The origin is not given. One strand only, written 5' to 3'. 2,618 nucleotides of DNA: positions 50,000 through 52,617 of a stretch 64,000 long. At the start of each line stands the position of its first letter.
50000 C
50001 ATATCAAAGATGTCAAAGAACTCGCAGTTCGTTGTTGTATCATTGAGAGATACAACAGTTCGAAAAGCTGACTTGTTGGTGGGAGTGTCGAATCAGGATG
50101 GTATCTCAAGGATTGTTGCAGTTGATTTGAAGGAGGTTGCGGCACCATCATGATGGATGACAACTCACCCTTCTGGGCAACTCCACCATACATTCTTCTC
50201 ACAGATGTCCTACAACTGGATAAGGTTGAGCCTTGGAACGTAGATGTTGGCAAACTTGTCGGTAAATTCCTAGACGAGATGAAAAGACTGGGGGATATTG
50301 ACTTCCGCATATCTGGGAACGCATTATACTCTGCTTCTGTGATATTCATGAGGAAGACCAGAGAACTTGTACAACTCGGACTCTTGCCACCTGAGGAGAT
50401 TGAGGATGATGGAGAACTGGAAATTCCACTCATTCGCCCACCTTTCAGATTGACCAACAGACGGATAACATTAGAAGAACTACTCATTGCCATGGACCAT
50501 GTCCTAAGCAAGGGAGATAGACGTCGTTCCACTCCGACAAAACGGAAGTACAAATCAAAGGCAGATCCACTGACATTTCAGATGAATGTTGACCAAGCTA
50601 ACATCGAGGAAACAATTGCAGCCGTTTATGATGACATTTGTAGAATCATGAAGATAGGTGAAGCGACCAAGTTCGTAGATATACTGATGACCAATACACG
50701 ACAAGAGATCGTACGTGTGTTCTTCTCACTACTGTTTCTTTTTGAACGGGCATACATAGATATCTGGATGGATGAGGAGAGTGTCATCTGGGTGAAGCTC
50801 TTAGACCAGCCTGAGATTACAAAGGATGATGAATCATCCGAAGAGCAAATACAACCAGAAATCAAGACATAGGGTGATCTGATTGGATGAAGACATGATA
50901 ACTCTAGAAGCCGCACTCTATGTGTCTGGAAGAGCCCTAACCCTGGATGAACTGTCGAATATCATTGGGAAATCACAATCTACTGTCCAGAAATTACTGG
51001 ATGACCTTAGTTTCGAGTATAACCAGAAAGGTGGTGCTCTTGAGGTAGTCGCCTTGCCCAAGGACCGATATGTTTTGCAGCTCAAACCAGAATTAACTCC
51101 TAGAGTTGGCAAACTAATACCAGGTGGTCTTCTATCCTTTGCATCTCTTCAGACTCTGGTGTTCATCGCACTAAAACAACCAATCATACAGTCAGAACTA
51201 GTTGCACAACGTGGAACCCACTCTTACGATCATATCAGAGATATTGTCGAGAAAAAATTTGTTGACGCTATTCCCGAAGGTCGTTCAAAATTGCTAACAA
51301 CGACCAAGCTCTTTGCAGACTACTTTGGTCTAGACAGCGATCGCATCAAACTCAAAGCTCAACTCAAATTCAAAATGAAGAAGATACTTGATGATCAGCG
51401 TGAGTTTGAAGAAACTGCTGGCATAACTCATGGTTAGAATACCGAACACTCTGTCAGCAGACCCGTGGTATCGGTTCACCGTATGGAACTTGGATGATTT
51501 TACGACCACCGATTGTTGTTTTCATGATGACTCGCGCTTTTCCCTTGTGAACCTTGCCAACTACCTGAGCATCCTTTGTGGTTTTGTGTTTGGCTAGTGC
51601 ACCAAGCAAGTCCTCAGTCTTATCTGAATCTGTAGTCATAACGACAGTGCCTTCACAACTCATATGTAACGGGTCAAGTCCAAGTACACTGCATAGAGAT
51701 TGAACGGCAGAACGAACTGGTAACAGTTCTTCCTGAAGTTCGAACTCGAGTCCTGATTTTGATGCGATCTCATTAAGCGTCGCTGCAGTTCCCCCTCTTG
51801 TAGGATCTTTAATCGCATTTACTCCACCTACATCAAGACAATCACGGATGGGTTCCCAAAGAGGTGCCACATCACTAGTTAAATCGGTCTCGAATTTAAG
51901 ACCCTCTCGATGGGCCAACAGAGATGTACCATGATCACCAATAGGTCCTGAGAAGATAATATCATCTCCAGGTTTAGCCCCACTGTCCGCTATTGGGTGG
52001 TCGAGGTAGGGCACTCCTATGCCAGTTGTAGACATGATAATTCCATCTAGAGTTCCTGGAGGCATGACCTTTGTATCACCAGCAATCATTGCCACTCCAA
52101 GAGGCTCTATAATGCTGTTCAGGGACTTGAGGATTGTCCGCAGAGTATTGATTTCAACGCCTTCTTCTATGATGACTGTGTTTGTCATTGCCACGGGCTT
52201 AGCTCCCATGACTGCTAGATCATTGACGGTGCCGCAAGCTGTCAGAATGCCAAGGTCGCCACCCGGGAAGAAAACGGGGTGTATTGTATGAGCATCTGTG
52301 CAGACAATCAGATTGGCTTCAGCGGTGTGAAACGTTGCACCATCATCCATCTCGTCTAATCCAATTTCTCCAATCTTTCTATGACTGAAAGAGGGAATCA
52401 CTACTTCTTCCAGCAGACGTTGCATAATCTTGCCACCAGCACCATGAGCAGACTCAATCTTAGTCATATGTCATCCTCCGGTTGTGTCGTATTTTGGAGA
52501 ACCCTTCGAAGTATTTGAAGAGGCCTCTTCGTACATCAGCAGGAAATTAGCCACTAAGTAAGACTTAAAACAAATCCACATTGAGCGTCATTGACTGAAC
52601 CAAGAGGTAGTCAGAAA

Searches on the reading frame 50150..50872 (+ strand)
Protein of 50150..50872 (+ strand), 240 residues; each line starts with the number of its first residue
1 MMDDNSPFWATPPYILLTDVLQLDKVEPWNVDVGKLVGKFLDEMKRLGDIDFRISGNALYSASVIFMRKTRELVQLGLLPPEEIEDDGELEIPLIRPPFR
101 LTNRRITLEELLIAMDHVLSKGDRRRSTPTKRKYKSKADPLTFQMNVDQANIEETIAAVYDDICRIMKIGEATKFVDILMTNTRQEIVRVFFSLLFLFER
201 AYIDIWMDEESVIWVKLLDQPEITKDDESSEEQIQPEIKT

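Call 62: search_protein_families(library=pfam, proteins=[window:50150-50872:+], max_evalue=0.00001)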
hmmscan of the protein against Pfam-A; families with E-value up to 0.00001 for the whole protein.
window:50150-50872:+ (240 aa): 1 family
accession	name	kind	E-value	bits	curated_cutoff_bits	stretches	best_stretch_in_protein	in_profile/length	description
PF02616.19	SMC_ScpA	-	9.3e-07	29.5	24.6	0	24-88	5-70/232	Segregation and condensation protein ScpA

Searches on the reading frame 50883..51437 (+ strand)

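Call 62: search_protein_families(library=pfam, proteins=[window:50883-51437:+], max_evalue=0.00001)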
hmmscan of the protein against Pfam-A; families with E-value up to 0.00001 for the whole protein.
window:50883-51437:+ (184 aa): 1 family
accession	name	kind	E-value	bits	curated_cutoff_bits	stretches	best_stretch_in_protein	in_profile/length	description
PF04079.22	SMC_ScpB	-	8.5e-33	113.6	27.4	1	8-152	3-153/160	Segregation and condensation complex subunit ScpB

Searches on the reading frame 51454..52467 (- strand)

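Call 62: search_protein_families(library=pfam, proteins=[window:51454-52467:-], max_evalue=0.00001)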
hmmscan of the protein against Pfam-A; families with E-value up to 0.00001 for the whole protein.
window:51454-52467:- (337 aa): 2 families
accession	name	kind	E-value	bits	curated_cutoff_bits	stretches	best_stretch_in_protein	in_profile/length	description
PF02769.27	AIRS_C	-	1.3e-23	84.4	23.1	1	165-312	1-152/156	AIR synthase related protein, C-terminal domain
PF00586.29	AIRS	-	2.4e-18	67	24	1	41-152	2-111/112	AIR synthase related protein, N-terminal domain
